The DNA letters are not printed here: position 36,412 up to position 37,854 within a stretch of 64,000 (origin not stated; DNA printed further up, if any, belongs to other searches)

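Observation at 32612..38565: Triplicated divergent TrmB-regulator / PBP1 substrate-binding-protein modules with no ABC permease or ATPase genes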

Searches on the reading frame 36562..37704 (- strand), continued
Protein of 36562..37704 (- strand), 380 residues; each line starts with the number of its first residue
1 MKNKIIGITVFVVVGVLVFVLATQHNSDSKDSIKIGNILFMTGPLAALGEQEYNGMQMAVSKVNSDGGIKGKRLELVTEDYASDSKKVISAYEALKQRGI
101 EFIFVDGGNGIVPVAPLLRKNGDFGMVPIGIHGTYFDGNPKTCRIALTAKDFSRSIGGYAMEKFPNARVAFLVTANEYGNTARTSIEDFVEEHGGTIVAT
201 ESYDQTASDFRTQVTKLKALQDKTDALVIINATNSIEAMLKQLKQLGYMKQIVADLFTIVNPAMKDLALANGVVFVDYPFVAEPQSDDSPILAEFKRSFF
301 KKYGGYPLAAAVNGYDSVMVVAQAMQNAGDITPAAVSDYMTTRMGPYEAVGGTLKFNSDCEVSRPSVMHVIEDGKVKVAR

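Call 29: find_encoding_contigs(protein=P0143, flank=10000, max_places=4)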
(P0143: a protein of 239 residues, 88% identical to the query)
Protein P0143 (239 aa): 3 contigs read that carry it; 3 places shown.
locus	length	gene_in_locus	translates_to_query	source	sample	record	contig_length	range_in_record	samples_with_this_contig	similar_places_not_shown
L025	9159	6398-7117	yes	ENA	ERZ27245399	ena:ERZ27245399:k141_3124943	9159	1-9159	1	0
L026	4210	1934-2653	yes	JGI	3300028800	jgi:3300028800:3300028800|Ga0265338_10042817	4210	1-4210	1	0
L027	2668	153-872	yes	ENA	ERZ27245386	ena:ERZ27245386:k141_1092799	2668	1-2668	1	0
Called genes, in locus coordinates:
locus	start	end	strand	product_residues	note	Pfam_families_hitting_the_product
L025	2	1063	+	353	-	?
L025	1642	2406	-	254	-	PF01978:TrmB (weak)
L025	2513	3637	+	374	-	PF13433:Peripla_BP_5, PF13458:Peripla_BP_6, PF01094:ANF_receptor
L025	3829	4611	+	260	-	PF02463:SMC_N (faint), PF13476:AAA_23 (weak), PF00005:ABC_tran, PF13175:AAA_15 (faint), PF13304:AAA_21 (faint), PF12399:BCA_ABC_TP_C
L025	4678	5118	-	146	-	PF02452:PemK_toxin (weak)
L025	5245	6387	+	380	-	PF13433:Peripla_BP_5, PF13458:Peripla_BP_6, PF01094:ANF_receptor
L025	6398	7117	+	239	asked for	PF02463:SMC_N (faint), PF00005:ABC_tran, PF13304:AAA_21 (faint)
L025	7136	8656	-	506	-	PF00175:NAD_binding_1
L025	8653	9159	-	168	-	?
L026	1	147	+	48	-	?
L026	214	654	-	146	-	PF02452:PemK_toxin (weak)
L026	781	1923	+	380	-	PF13433:Peripla_BP_5, PF13458:Peripla_BP_6, PF01094:ANF_receptor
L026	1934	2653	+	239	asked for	PF02463:SMC_N (faint), PF00005:ABC_tran, PF13304:AAA_21 (faint)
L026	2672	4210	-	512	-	?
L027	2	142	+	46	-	?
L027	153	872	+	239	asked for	PF02463:SMC_N (faint), PF00005:ABC_tran, PF13304:AAA_21 (faint)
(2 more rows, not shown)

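Call 31: search_solved_structures(query=A1, max_evalue=0.00001, show_alignments=1)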
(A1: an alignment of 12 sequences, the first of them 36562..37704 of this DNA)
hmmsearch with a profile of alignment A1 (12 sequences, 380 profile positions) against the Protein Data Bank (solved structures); distinct sequences matched with E-value up to 0.00001: 50.
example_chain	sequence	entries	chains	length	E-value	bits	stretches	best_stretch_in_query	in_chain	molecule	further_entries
4gnr_A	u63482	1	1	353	9.4e-40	139.9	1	29-378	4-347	ABC transporter substrate-binding protein-branched chain amino acid transport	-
1z15_A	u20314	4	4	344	1.8e-29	106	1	31-356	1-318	Leu/Ile/Val-binding protein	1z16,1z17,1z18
1usg_A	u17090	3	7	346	2.6e-29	105.5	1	31-342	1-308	LEUCINE-SPECIFIC BINDING PROTEIN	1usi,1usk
4nqr_A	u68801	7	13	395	3.6e-29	105.1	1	25-339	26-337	Amino acid/amide ABC transporter substrate-binding protein, HAAT family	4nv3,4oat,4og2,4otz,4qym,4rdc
4q6w_A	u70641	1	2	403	5.8e-29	104.4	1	18-241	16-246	Putative leu/ile/val-binding protein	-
4obb_A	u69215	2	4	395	8.4e-29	103.9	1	25-339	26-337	Amino acid/amide ABC transporter substrate-binding protein, HAAT family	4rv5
4mpt_A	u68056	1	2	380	1.1e-28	103.5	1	28-242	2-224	Putative leu/ile/val-binding protein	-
2liv_A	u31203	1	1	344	1.7e-28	102.9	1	31-356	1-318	LEUCINE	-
2lbp_A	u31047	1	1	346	2.1e-28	102.5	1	31-342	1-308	LEUCINE-BINDING PROTEIN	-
3ipc_A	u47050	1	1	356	4e-28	101.6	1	41-357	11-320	ABC transporter, substrate binding protein (Amino acid)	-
4n0q_A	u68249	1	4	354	7.7e-28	100.7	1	26-357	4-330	Leu/Ile/Val-binding protein homolog 3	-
3td9_A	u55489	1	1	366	8.6e-28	100.5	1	25-377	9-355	Branched chain amino acid ABC transporter, periplasmic amino acid-binding protein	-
3ip5_A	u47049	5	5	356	9.1e-28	100.5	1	41-357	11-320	ABC transporter, substrate binding protein (Amino acid)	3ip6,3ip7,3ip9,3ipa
4mlc_A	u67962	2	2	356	2.1e-25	92.7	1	42-378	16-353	Extracellular ligand-binding receptor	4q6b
8z0g_A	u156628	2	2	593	9.6e-25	90.5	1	40-357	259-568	Leu/Ile/Val-binding protein,Leu/Ile/Val-binding protein,mNeonGreen | NeIle,Leu/Ile/Val-binding protein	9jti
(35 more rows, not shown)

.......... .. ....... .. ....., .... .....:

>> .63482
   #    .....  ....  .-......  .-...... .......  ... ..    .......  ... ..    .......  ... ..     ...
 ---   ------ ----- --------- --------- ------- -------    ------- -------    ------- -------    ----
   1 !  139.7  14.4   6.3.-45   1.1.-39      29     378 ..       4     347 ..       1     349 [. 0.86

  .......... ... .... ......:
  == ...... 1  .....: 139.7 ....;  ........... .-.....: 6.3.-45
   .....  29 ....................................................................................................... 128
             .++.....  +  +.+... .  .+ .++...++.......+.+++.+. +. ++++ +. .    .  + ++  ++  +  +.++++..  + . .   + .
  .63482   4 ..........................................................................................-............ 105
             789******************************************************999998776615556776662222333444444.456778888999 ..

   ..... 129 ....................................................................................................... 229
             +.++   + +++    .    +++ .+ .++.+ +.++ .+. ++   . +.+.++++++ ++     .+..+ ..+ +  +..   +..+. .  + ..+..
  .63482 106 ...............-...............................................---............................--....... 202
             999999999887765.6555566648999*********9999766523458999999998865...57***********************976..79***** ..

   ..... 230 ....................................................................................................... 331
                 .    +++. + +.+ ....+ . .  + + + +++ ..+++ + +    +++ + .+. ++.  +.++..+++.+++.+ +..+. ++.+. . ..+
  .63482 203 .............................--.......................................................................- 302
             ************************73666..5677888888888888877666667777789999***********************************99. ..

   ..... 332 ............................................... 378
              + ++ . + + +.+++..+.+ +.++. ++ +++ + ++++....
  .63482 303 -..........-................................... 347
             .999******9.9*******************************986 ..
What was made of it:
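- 36562..37704 (-): S3: anchored HAAT-family SBP, 380 aa, divergent pocket, C143/C360 pair; this cassette is inverted relative to its orthologs. Profile vs 4gnr gives E 9e-40 (call 31).
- On HAAT-family (LivJ-like, type I / cluster B) ABC substrate-binding proteins: PDB matches: 4gnr at 9e-40, 1z15 at 2e-29 (call 31).
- The SBP profile matches solved LivJ-type SBPs (4gnr at 9e-40, 1z15 at 2e-29): call 31.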

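Call 50: search_solved_structures(query=window:36562-37704:-, max_evalue=1e-10, show_alignments=3)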
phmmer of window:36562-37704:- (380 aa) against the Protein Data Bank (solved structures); distinct sequences matched with E-value up to 1e-10: 17.
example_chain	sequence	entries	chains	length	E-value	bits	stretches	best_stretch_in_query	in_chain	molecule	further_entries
4mlc_A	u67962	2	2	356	8e-19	71.2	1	41-375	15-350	Extracellular ligand-binding receptor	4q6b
4gnr_A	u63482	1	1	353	3e-18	69.3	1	30-379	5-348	ABC transporter substrate-binding protein-branched chain amino acid transport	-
4n0q_A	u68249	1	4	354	1.3e-15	60.6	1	29-376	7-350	Leu/Ile/Val-binding protein homolog 3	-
1z15_A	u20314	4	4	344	5.6e-15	58.5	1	32-252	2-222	Leu/Ile/Val-binding protein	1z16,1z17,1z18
2liv_A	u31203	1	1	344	2e-14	56.7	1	32-252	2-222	LEUCINE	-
3td9_A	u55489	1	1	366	1e-13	54.4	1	25-376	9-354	Branched chain amino acid ABC transporter, periplasmic amino acid-binding protein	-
3ipc_A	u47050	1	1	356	1.3e-13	54.1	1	41-365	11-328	ABC transporter, substrate binding protein (Amino acid)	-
3ip5_A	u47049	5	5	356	2.9e-13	52.9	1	41-365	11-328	ABC transporter, substrate binding protein (Amino acid)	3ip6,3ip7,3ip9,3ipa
4q6w_A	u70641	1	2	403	5.3e-13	52.1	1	27-264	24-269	Putative leu/ile/val-binding protein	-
4mpt_A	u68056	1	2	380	5.8e-13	51.9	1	28-264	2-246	Putative leu/ile/val-binding protein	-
1usg_A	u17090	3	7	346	1.2e-12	50.9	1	31-268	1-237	LEUCINE-SPECIFIC BINDING PROTEIN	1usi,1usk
8tg1_A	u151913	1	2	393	2.3e-12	50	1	27-360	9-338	Extracellular ligand-binding receptor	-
4nqr_A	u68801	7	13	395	2.8e-12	49.7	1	27-325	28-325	Amino acid/amide ABC transporter substrate-binding protein, HAAT family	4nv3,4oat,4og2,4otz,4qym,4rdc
2lbp_A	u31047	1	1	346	5.9e-12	48.6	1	31-268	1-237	LEUCINE-BINDING PROTEIN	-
4obb_A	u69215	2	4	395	6.2e-12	48.5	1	27-325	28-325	Amino acid/amide ABC transporter substrate-binding protein, HAAT family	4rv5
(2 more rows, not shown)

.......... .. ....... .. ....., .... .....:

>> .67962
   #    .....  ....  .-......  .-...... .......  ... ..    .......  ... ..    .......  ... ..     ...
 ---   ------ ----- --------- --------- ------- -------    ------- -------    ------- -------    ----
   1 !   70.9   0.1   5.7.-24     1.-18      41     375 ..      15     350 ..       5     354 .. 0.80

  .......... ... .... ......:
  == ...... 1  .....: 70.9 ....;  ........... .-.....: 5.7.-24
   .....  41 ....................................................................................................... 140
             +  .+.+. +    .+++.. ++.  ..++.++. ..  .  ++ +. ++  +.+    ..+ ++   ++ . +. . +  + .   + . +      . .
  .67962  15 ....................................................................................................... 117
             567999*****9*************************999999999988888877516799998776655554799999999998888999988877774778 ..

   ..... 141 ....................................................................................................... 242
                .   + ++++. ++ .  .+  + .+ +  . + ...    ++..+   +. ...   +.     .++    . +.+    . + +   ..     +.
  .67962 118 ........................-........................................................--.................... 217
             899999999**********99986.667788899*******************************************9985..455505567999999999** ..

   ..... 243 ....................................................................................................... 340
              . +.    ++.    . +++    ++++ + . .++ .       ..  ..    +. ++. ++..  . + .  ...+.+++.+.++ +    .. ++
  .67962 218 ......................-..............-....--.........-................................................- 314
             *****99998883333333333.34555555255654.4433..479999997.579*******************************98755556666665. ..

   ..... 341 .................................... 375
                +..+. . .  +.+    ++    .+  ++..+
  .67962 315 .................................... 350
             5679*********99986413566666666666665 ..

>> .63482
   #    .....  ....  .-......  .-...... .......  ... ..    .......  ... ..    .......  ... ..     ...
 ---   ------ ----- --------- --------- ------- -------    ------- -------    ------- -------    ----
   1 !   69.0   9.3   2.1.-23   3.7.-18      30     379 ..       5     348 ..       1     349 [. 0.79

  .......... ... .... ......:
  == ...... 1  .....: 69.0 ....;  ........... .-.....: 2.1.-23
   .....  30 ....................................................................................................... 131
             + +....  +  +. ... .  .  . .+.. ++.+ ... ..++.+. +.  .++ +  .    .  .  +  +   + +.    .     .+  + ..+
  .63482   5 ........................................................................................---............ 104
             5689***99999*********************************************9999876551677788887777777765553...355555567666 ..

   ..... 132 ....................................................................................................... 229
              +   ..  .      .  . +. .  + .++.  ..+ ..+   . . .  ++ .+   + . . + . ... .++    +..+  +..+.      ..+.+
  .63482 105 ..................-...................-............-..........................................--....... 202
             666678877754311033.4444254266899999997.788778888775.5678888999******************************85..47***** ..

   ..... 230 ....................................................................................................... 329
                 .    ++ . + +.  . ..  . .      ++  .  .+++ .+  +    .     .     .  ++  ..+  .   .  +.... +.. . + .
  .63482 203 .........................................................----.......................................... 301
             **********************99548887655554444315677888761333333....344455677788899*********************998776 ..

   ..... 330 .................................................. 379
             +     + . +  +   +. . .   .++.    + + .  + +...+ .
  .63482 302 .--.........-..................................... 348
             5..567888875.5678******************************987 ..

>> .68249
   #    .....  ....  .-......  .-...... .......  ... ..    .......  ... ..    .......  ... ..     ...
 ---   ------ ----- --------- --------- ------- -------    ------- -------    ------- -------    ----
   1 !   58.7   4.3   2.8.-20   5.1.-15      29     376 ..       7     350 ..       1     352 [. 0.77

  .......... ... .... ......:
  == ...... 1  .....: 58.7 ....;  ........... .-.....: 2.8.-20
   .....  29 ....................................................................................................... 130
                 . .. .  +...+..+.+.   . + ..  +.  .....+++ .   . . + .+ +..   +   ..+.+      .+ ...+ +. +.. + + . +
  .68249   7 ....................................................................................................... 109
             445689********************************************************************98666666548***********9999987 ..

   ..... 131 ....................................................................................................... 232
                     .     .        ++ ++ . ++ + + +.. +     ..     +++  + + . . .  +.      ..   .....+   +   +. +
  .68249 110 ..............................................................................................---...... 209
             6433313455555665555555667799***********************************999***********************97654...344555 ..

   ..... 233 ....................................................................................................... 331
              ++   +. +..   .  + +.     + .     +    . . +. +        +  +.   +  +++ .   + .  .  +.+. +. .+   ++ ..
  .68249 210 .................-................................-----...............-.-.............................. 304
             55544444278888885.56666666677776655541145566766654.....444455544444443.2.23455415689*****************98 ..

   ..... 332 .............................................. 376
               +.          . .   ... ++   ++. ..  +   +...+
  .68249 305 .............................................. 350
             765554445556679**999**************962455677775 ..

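Call 62: find_encoding_contigs(protein=P0142, flank=10000, max_places=4)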
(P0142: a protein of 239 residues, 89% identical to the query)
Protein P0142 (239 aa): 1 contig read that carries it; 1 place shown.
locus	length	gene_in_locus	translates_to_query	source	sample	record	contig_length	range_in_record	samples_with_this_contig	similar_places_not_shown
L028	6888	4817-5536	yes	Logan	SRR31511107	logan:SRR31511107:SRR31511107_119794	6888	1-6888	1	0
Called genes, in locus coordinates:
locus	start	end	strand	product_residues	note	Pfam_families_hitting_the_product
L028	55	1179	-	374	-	PF13433:Peripla_BP_5, PF13458:Peripla_BP_6, PF01094:ANF_receptor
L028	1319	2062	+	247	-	PF01978:TrmB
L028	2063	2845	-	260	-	-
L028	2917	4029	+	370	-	PF13433:Peripla_BP_5, PF13458:Peripla_BP_6, PF01094:ANF_receptor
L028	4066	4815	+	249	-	PF02463:SMC_N (weak), PF13476:AAA_23 (weak), PF00005:ABC_tran, PF13175:AAA_15 (faint), PF13304:AAA_21 (faint), PF12399:BCA_ABC_TP_C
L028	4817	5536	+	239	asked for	PF02463:SMC_N (faint), PF00005:ABC_tran, PF13304:AAA_21 (faint)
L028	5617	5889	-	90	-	PF00216:Bac_DNA_binding, PF18291:HU-HIG (weak)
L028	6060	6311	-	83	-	PF02201:SWIB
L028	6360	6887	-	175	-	?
